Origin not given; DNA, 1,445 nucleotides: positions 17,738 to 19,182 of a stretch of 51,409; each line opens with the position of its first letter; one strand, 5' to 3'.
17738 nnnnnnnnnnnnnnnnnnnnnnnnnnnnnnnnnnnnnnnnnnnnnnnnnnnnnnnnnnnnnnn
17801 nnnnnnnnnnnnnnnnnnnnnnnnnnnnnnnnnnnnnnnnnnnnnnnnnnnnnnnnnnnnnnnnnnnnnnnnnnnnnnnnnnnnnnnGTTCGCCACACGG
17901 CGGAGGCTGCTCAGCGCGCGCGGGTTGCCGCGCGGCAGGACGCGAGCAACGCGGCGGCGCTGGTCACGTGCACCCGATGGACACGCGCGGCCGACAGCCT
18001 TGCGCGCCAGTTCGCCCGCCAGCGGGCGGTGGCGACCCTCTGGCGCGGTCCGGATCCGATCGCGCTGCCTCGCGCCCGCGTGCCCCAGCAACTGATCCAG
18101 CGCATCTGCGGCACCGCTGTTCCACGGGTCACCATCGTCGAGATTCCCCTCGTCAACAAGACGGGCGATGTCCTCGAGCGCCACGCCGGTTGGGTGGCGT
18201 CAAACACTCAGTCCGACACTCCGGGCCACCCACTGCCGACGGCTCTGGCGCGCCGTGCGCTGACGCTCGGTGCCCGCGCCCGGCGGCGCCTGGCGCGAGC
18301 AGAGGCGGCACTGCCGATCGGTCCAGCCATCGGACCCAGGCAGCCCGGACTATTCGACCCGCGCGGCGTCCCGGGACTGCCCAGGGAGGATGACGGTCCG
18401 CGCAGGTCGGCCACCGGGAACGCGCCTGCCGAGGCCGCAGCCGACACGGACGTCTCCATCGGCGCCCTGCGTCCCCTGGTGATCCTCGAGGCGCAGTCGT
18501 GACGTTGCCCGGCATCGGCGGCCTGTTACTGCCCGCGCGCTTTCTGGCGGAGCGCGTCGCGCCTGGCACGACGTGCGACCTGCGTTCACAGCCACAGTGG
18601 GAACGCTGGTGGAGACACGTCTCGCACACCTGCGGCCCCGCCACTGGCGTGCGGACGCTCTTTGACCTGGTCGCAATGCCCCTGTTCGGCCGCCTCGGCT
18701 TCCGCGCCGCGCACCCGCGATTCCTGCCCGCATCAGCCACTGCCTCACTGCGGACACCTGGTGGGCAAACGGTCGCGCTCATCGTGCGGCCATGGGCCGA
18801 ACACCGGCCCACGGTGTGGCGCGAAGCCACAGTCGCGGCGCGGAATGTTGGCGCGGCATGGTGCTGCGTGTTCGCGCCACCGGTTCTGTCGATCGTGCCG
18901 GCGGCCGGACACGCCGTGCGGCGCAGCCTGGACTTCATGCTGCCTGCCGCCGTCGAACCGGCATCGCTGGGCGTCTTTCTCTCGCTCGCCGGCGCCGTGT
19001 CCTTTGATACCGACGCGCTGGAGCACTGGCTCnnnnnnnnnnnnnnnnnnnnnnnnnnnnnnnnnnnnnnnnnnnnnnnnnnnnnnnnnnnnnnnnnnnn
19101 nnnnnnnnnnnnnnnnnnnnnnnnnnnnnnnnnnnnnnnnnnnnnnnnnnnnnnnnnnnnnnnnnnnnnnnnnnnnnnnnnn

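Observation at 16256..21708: Translationally coupled SNF2 helicase and 1069-aa N6-adenine methyltransferase with no recognisable nuclease: candidate defence or epigenetic module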

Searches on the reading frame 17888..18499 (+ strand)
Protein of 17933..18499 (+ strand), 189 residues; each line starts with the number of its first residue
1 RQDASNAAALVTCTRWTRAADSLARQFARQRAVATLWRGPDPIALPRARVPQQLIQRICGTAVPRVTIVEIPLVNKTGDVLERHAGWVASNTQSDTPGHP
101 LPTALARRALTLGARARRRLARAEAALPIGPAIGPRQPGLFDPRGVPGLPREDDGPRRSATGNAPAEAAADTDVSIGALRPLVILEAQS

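Call 48: search_protein_families(library=padloc, proteins=[window:17933-18499:+], max_evalue=1)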
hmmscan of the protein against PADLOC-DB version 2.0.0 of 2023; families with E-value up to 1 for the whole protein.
window:17933-18499:+ (189 aa): 0 families

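Call 58: predict_structure(alignment_id=A4)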
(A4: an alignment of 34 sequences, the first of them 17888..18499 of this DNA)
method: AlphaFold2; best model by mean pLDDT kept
length: 204 residues; sequences in the alignment: 34
mean_pLDDT: 82.6   pTM: 0.59
mean pLDDT of the five models: 82.6, 81.7, 81.4, 79.6, 78.4
residues with pLDDT >= 90: 106; 70-90: 52; 50-70: 41; < 50: 5
segments of 3 or more residues with pLDDT < 50: 176-178
pLDDT, mean of each block of 10 residues (from residue 1): 81 88 77 92 87 79 95 94 95 95 78 78 96 93 71 69 61 50 75 94 93
secondary structure, 60 per line:
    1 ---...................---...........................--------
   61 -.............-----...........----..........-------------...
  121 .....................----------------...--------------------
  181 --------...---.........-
elements in order: H4-22 H26-52 E62-66 H67-74 E80-90 E95-104 H118-141 E189-191 E195-203

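Call 60: fold_search(model_id=the predicted structure, library=pdb)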
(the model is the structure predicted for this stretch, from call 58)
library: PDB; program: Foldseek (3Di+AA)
matches with E <= 10: 453; with E <= 0.001: 0
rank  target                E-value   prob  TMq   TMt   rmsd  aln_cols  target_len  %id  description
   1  4odl_A                6.6e-01  0.11  0.10  0.13   4.6        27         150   18  Structure of SlyD from Thermus thermophilus in complex with S2 peptide (released 2015-01-14)
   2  4odm_B                9.7e-01  0.09  0.10  0.13   4.6        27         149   18  Structure of SlyD from Thermus thermophilus in complex with S2-W23A peptide (released 2015-01-14)
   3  7z6w                  9.7e-01  0.08  0.11  0.12   8.2        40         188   18  Complex of E. coli LolA and lipoprotein (released 2022-09-07)
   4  3gty_X                1.0e+00  0.25  0.15  0.08   2.8        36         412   17  Promiscuous Substrate Recognition in Folding and Assembly Activities of the Trigger Factor Chaperone (released 2009-12-22)
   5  8do8_B                1.1e+00  0.03  0.08  0.08   5.8        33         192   27  Crystal structure ATG9 HDIR in complex with the ATG13:ATG101 HORMA dimer (released 2022-11-23)
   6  4ki3_I                1.2e+00  0.09  0.11  0.13   8.7        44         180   14  1.70 Angstrom resolution crystal structure of outer-membrane lipoprotein carrier protein (lolA) from Yersinia pestis C (released 2013-05-15)
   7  3jym_B                1.3e+00  0.09  0.10  0.07   3.4        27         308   15  Crystal Structure of the 3 FKBP domains of wheat FKBP73 (released 2010-06-16)
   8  4ki3_G                1.3e+00  0.08  0.11  0.13   8.7        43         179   14  1.70 Angstrom resolution crystal structure of outer-membrane lipoprotein carrier protein (lolA) from Yersinia pestis C (released 2013-05-15)
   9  3jym_A                1.3e+00  0.08  0.10  0.07   3.4        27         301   15  Crystal Structure of the 3 FKBP domains of wheat FKBP73 (released 2010-06-16)
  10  6b6l_B                1.4e+00  0.16  0.10  0.03   1.9        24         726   29  The crystal structure of glycosyl hydrolase family 2 (GH2) member from Bacteroides cellulosilyticus DSM 14838 (released 2017-10-11)
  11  3bga_B                1.4e+00  0.12  0.11  0.03   4.2        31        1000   16  Crystal structure of beta-galactosidase from Bacteroides thetaiotaomicron VPI-5482 (released 2007-12-11)
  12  4ki3_A                1.4e+00  0.08  0.11  0.13   8.7        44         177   14  1.70 Angstrom resolution crystal structure of outer-membrane lipoprotein carrier protein (lolA) from Yersinia pestis C (released 2013-05-15)
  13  3gu0                  1.5e+00  0.21  0.16  0.08   2.6        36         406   17  Promiscuous Substrate Recognition in Folding and Assembly Activities of the Trigger Factor Chaperone (released 2009-12-22)
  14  5t98_A                1.5e+00  0.20  0.11  0.03   1.3        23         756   13  Crystal structure of BuGH2Awt (released 2017-09-13)
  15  8orn_A                1.5e+00  0.09  0.11  0.12   8.1        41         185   15  Crystal structure of Xanthomonas campestris pv. campestris LolA-LolB complex (released 2023-07-05)
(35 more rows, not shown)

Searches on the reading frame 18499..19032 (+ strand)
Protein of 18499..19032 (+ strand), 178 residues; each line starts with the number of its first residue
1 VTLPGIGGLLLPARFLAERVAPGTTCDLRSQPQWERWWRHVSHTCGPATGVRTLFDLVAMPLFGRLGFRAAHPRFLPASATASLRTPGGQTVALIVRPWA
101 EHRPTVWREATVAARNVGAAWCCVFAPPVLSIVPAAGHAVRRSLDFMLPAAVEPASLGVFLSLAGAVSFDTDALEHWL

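Call 64: search_protein_representatives(alignment_id=A5)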
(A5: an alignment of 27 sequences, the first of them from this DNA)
Query: 27 sequences, 189 profile positions. Proteins with E-value up to 0.001 (for the whole library): 466; up to 1e-10: 282; up to 1e-30: 30. The best 150 are listed.
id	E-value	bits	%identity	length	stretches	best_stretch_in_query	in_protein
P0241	2.5e-75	268.2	-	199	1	1-179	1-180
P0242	1.7e-68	245.9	-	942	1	1-181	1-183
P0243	2.2e-65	235.8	-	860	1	1-180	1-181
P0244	7.8e-65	233.9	-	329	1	1-181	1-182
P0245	9.9e-64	230.3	-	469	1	3-187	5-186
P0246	3.0e-63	228.8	-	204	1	30-179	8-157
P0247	3.4e-62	225.3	-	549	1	1-181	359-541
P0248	8.6e-61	220.8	-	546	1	3-186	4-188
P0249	1.0e-58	214.0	-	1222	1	1-182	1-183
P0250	2.3e-56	206.3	-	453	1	36-187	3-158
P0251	1.7e-55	203.5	-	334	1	2-160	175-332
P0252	2.3e-55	203.1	-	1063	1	3-181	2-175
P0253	1.3e-54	200.6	-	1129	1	3-189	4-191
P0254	2.7e-53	196.3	-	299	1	4-188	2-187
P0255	1.1e-51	191.1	-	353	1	4-188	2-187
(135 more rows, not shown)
